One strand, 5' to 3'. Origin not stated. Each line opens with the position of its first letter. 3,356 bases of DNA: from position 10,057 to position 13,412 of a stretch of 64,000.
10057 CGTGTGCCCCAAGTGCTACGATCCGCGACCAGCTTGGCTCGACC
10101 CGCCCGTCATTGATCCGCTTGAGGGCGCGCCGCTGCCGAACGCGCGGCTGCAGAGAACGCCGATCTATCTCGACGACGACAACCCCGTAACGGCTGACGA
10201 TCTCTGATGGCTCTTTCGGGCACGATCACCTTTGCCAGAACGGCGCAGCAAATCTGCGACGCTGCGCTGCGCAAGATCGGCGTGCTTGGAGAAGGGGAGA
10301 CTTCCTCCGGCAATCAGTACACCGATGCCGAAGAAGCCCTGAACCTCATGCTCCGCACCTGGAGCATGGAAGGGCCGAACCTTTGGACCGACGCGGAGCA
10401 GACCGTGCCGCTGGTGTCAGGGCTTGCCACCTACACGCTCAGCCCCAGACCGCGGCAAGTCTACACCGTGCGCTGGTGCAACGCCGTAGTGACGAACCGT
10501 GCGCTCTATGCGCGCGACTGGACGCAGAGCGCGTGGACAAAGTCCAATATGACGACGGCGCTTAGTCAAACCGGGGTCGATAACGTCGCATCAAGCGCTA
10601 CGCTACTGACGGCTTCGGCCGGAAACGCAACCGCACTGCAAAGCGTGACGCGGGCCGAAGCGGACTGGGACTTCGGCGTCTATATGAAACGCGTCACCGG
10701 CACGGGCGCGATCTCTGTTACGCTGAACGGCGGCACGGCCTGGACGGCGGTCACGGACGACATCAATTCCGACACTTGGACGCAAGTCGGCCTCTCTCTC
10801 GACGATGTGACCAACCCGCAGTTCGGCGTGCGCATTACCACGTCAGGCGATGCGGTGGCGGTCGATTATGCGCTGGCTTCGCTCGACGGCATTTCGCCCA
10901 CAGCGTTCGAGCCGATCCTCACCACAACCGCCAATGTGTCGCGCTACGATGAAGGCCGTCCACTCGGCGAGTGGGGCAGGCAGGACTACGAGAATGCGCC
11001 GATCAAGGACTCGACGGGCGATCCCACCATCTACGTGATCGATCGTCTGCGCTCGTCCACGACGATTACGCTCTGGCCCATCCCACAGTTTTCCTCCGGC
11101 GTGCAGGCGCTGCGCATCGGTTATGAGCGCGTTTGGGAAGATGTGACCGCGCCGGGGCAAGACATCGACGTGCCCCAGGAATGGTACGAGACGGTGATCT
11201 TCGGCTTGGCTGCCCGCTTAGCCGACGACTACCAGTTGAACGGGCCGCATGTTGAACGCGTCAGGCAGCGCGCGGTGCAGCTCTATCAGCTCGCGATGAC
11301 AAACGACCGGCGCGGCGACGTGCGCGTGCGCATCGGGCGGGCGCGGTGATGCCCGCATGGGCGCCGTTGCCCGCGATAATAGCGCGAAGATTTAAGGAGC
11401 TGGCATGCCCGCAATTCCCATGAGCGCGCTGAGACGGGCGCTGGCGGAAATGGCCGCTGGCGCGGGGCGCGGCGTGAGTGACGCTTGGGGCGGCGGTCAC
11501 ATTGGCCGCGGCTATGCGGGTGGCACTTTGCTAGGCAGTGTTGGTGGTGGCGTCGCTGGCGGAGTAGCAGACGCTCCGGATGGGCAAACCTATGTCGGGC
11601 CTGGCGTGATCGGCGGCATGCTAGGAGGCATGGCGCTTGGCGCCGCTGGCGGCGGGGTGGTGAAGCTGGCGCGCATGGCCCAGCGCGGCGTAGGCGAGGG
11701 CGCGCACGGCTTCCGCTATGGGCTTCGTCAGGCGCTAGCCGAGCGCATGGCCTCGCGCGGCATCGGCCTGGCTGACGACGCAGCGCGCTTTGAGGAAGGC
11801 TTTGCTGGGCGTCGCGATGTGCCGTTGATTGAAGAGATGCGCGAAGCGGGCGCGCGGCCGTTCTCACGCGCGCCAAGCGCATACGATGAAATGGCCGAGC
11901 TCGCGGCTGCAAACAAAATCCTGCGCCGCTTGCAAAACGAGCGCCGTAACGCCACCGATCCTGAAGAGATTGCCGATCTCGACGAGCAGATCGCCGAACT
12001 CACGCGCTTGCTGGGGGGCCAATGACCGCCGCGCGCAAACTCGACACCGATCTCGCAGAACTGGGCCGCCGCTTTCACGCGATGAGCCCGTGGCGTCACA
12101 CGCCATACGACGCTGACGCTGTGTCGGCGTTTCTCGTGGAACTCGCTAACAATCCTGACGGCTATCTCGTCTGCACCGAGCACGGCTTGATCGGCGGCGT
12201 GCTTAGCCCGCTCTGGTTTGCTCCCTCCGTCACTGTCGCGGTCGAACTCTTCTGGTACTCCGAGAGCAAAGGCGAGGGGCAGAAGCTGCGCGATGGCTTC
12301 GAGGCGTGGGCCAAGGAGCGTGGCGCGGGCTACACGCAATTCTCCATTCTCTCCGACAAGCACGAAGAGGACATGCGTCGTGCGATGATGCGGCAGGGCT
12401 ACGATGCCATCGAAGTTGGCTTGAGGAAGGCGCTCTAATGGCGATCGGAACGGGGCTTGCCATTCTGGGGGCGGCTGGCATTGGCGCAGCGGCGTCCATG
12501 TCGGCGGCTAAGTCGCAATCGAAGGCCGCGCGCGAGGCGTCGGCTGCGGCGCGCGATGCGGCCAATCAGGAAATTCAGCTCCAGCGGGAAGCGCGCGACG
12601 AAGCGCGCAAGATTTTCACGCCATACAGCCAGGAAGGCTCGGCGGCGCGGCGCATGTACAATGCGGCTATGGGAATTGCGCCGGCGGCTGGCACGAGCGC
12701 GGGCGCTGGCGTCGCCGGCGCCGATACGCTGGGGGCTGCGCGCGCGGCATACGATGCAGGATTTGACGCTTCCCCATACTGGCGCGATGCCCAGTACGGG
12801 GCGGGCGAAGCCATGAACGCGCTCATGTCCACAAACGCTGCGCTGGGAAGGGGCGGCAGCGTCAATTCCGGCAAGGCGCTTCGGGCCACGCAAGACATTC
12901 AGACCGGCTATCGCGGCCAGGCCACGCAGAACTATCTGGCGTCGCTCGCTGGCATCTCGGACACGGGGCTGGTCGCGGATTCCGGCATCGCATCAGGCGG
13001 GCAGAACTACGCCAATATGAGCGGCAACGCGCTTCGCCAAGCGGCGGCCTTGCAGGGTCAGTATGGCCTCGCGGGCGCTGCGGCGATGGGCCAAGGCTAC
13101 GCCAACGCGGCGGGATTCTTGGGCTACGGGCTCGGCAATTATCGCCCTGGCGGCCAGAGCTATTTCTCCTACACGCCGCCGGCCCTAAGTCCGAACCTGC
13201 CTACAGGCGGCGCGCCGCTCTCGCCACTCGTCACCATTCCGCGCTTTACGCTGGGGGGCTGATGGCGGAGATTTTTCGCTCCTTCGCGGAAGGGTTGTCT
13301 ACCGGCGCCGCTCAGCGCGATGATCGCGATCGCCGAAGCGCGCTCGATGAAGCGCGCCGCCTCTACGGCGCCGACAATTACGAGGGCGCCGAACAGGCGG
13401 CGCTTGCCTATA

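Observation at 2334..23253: A short LR(R/Q/E)AL helix recurs at the termini of seven virion-module ORFs, conserved as peptide rather than as DNA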

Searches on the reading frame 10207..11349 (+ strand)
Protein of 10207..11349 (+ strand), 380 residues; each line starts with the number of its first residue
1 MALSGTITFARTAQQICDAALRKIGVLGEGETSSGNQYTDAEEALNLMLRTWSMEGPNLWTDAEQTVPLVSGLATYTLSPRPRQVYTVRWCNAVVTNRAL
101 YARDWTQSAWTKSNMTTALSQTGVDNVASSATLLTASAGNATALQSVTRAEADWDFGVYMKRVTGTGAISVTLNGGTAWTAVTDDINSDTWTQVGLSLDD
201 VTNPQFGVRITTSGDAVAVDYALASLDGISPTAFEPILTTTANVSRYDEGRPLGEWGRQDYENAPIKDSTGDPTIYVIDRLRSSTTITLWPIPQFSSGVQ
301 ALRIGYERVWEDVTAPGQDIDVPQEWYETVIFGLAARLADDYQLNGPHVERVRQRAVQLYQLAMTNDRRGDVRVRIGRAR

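Call 8: search_protein_families(library=phrogs, proteins=[window:10207-11349:+], max_evalue=0.001)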
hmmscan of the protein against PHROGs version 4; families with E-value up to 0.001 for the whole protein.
window:10207-11349:+ (380 aa): 2 families
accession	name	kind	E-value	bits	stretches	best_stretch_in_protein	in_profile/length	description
phrog_12985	-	unknown function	6.8e-24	85.9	2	11-80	2-71/238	-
phrog_637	-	connector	3.4e-07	31.2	0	11-58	4-53/156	head-tail adaptor Ad3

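Call 9: search_protein_families(library=pfam, proteins=[window:10207-11349:+], max_evalue=0.01)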
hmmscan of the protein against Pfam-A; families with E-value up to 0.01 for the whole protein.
window:10207-11349:+ (380 aa): 1 family
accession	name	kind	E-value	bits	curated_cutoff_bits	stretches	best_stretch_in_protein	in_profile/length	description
PF11650.14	P22_Tail-4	-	0.0099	16.4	21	0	304-347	55-99/159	P22 tail accessory factor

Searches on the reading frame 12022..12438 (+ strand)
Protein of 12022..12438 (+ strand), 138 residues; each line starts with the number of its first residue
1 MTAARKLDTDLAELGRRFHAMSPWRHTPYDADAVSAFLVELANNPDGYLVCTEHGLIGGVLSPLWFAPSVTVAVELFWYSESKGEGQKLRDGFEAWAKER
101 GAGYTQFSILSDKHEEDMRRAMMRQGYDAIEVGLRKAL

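Call 68: search_protein_families(library=phrogs, proteins=[window:12022-12438:+], max_evalue=0.001)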
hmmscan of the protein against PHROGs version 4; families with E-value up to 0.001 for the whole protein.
window:12022-12438:+ (138 aa): 1 family
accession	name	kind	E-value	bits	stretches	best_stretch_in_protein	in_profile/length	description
phrog_1249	-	other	1e-08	36.1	1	4-136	13-155/180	acetyltransferase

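Call 86: search_protein_families(library=pfam, proteins=[window:12022-12438:+], max_evalue=0.01)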
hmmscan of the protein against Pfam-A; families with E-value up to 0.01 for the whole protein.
window:12022-12438:+ (138 aa): 0 families

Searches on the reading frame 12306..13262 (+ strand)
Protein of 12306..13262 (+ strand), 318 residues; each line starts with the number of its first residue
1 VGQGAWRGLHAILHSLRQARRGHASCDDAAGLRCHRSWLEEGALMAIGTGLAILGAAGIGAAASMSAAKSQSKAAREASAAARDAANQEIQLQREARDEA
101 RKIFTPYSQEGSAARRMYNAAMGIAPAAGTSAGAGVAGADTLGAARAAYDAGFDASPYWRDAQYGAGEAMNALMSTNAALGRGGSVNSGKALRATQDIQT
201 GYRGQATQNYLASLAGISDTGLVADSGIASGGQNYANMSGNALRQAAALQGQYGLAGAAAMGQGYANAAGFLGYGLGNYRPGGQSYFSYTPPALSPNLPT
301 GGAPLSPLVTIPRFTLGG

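Call 8: search_protein_families(library=phrogs, proteins=[window:12306-13262:+], max_evalue=0.001)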
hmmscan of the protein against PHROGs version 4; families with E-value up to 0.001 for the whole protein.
window:12306-13262:+ (318 aa): 1 family
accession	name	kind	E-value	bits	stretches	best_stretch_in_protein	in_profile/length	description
phrog_598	-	DNA, RNA and nucleotide metabolism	2.5e-08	34.9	1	52-268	4-195/240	DNA ejection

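Call 9: search_protein_families(library=pfam, proteins=[window:12306-13262:+], max_evalue=0.01)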
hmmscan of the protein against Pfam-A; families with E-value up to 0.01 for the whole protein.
window:12306-13262:+ (318 aa): 1 family
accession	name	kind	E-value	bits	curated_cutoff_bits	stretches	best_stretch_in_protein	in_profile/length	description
PF16335.10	GtaA_6_Hairpin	-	0.0072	16.1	24.9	1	46-119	166-236/343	Glutaminase A six helical-hairpin domain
